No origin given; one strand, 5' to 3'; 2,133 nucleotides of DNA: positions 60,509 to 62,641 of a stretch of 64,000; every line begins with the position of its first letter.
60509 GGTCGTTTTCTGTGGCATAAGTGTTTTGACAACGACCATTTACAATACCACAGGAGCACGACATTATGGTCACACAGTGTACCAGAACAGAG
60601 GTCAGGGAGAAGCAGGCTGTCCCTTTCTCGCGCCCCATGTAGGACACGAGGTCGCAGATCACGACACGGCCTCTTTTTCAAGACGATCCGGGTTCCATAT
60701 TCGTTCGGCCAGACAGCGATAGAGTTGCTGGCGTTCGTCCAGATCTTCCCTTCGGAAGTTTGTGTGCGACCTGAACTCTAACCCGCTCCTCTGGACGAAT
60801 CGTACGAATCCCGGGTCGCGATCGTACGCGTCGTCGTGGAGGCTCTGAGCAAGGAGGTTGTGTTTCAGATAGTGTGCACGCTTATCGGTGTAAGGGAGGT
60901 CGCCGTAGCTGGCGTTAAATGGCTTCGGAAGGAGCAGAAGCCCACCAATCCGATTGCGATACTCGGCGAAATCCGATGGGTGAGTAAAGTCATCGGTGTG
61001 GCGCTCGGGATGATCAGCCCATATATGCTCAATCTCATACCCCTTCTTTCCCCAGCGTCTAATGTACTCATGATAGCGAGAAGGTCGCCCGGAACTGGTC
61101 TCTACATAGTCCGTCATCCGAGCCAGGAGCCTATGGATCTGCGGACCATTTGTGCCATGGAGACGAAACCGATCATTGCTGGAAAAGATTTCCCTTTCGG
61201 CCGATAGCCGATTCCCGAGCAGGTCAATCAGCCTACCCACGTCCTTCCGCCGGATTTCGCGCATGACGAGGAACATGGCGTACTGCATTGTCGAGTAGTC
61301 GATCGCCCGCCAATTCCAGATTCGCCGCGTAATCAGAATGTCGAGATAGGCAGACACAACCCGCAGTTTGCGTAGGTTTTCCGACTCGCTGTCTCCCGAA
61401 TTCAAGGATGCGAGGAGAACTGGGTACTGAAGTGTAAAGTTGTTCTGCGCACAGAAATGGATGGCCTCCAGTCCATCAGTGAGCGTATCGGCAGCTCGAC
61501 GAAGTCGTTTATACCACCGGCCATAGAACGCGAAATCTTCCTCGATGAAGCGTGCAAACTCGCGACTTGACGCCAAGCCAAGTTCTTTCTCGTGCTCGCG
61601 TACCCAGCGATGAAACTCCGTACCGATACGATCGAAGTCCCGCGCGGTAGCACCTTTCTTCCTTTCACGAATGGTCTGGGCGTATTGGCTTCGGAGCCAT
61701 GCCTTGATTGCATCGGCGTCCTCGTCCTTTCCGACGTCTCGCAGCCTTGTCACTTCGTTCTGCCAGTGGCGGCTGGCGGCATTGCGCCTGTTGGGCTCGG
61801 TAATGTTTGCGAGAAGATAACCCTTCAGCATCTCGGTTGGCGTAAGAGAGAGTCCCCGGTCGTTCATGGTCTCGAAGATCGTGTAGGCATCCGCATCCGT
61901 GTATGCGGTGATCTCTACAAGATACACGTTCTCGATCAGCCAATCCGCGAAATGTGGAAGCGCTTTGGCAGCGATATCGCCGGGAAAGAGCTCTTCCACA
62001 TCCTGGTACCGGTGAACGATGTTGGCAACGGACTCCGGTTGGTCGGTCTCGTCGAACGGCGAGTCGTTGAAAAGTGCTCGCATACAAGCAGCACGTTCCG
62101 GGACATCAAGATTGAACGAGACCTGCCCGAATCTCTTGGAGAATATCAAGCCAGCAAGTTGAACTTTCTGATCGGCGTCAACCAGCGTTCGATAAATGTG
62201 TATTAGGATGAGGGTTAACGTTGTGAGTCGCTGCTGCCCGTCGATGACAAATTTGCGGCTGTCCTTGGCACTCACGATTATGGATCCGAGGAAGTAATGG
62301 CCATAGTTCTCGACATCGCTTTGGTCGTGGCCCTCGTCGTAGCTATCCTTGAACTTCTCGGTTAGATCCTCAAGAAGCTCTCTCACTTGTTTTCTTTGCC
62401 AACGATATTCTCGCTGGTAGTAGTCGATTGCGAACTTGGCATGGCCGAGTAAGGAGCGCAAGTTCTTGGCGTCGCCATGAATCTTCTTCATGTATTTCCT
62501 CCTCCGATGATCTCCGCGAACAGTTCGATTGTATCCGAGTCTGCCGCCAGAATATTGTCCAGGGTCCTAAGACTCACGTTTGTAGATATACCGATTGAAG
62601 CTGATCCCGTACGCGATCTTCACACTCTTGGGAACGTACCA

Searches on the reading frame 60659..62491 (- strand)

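Call 3: search_protein_families(library=pfam, proteins=[window:60659-62491:-], max_evalue=0.1)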
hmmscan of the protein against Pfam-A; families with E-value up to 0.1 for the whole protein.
window:60659-62491:- (610 aa): 4 families
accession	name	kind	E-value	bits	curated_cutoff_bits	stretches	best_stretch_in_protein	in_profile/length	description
PF03235.19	GmrSD_N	-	7.2e-34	118.1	33.2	1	14-226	4-198/199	GmrSD restriction endonuclease, N-terminal domain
PF07510.16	GmrSD_C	-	8.5e-10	39.1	23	1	453-552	25-118/138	GmrSD restriction endonucleases, C-terminal domain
PF03695.18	UPF0149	-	0.0078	16.8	25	0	209-276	7-74/181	Uncharacterised protein family (UPF0149)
PF01929.23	Ribosomal_L14e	-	0.077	14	30.5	0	257-288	33-64/75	Ribosomal protein L14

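Call 4: search_protein_families(library=padloc, proteins=[window:60659-62491:-], max_evalue=0.1)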
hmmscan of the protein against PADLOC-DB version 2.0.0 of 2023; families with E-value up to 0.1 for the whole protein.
window:60659-62491:- (610 aa): 35 families (the best 25 are shown)
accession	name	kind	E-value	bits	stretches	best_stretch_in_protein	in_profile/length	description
PDLC04155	HEC-06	-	3.9e-40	135.9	1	3-546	4-526/562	-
PDLC04157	HEC-06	-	1.4e-38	130.9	2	2-109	5-101/558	-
PDLC04154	HEC-06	-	8.4e-38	128.3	3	5-105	8-98/569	-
PDLC02687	Orf5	-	9.8e-34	115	3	6-109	3-99/543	Orf5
PDLC02695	Orf5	-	3.4e-31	106.3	3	4-111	3-110/601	Orf5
PDLC02693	Orf5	-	4.3e-29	99.9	1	16-445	5-412/543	Orf5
PDLC02686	Orf5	-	3e-27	93.4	2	17-111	18-107/566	Orf5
PDLC02700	Orf5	-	6.9e-27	92.4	1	14-543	6-520/555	Orf5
PDLC02701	Orf5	-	7.5e-24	82.1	3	20-105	20-105/596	Orf5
PDLC02688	Orf5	-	1.3e-22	78.1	2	20-231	10-230/554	Orf5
PDLC02694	Orf5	-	1e-19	68.7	2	18-119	16-121/574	Orf5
PDLC02691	Orf5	-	1.8e-19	67.8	2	3-99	2-90/579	Orf5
PDLC02786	SspE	-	5.4e-19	66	2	18-113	22-119/766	SspE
PDLC02690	Orf5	-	6e-17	59.7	1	20-322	10-300/531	Orf5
PDLC02792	SspE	-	3.1e-16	56.9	3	21-110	25-121/771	SspE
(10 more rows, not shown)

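Call 39: search_protein_families(library=ncbifam, proteins=[window:60659-62491:-], max_evalue=0.01)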
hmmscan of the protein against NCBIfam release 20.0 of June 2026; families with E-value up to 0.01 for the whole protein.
window:60659-62491:- (610 aa): 0 families
